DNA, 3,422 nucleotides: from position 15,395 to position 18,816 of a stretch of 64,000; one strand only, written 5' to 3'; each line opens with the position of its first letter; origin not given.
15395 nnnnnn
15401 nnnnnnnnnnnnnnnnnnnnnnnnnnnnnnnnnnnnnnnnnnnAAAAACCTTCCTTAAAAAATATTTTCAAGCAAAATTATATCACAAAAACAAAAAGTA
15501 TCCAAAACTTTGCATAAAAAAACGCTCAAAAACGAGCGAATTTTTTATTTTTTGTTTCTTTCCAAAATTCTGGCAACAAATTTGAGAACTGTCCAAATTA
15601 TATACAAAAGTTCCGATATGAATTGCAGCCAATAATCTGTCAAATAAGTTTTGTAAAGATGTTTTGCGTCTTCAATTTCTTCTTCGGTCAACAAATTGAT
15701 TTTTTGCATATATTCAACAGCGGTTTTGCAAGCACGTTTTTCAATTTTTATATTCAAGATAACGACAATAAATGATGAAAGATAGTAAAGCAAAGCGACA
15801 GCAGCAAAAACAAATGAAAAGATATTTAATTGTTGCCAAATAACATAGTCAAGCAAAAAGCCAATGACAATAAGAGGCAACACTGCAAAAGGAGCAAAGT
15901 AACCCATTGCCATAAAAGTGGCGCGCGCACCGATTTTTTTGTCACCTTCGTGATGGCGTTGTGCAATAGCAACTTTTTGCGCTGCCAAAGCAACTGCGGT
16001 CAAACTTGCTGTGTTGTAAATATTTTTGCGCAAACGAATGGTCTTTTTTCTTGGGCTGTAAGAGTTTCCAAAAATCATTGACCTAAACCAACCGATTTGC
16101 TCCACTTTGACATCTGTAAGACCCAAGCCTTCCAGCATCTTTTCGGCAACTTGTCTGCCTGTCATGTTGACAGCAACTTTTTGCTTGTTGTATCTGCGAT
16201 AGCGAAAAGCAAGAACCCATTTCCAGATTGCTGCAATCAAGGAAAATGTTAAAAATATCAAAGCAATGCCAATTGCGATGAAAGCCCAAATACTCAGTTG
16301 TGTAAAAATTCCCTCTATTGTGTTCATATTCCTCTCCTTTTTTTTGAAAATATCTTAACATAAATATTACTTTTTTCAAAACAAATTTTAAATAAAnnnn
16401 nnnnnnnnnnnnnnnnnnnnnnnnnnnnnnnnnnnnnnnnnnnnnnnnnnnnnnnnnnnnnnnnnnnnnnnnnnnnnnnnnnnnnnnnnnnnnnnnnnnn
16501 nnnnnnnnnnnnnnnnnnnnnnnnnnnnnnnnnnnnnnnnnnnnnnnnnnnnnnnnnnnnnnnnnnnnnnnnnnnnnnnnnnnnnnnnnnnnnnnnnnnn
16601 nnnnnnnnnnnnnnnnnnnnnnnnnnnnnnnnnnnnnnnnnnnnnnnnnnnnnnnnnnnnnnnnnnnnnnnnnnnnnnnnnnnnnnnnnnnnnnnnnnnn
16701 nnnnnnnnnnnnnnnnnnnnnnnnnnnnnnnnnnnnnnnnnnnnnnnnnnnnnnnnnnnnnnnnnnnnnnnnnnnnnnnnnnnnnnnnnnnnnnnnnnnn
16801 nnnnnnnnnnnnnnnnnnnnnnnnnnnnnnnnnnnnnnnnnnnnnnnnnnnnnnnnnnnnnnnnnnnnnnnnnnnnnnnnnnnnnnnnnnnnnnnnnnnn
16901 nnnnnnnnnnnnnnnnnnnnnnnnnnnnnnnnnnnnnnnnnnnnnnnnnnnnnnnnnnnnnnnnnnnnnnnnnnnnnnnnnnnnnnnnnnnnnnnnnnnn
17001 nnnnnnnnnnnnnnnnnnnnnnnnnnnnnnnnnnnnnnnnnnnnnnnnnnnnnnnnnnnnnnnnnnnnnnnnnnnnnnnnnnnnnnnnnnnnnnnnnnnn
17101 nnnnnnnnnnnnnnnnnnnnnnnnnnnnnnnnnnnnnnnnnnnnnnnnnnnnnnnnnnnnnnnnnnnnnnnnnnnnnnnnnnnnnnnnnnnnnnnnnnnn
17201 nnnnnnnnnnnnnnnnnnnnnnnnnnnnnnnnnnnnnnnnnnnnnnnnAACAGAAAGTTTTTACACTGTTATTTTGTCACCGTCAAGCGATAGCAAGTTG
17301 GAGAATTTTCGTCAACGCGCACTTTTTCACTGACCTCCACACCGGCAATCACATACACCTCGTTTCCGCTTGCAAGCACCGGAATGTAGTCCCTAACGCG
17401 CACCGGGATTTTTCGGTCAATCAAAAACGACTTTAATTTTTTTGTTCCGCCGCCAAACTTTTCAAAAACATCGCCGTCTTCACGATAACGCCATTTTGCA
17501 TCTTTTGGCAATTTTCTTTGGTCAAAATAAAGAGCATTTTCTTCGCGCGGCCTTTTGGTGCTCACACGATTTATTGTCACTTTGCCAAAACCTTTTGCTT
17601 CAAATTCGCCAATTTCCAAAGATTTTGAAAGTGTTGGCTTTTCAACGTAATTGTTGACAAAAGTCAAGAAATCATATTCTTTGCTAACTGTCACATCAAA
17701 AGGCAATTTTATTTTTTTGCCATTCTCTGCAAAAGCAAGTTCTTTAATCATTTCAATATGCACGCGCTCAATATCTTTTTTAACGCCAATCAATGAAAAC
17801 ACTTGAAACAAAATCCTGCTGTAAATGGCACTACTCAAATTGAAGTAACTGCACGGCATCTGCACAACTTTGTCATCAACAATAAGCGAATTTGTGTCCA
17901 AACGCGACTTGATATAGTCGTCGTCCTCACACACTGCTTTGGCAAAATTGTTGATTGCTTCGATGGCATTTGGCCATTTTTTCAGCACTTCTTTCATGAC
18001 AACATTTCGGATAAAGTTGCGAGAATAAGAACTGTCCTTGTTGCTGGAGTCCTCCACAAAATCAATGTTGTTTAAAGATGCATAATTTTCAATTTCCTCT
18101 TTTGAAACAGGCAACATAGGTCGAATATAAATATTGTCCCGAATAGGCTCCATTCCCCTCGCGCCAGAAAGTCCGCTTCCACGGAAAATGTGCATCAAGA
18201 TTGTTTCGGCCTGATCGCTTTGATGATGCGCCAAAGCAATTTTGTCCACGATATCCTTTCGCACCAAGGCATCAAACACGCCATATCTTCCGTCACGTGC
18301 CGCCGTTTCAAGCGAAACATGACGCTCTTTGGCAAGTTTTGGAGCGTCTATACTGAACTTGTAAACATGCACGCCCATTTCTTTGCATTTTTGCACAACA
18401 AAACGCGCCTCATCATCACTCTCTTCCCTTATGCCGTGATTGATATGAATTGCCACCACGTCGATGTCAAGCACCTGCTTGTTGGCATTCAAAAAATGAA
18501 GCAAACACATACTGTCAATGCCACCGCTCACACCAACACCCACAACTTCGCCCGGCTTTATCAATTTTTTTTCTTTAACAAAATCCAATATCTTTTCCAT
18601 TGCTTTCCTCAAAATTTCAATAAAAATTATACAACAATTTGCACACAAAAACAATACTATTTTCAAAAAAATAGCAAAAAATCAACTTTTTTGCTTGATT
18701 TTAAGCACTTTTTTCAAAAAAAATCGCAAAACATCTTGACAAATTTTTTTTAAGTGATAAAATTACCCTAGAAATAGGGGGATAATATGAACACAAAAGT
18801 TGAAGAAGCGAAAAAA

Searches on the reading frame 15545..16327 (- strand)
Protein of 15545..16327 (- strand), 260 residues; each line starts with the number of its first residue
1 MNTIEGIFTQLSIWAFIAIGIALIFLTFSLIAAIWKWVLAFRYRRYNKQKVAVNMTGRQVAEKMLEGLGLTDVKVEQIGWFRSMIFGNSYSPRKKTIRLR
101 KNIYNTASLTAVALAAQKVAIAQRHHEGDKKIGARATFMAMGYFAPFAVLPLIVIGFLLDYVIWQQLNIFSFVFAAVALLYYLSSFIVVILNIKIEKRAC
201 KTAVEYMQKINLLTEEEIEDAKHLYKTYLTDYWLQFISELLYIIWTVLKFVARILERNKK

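Call 77: search_protein_families(library=pfam, proteins=[window:15545-16327:-], max_evalue=0.0001)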
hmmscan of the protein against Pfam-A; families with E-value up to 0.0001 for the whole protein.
window:15545-16327:- (260 aa): 1 family
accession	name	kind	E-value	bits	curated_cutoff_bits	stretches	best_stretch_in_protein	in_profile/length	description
PF04298.18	Zn_peptidase_2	-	4.8e-28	98.6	27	1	23-244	3-211/218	Putative neutral zinc metallopeptidase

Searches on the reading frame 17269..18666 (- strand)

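Call 77: search_protein_families(library=pfam, proteins=[window:17269-18666:-], max_evalue=0.0001)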
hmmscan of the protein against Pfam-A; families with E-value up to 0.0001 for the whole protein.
window:17269-18666:- (465 aa): 2 families
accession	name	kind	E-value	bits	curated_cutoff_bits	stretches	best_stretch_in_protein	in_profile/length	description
PF01171.26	ATP_bind_3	-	1.4e-55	188.3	27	1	43-221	3-181/182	PP-loop family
PF11734.13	TilS_C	-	4.8e-11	42.3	22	1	392-457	3-69/74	TilS substrate C-terminal domain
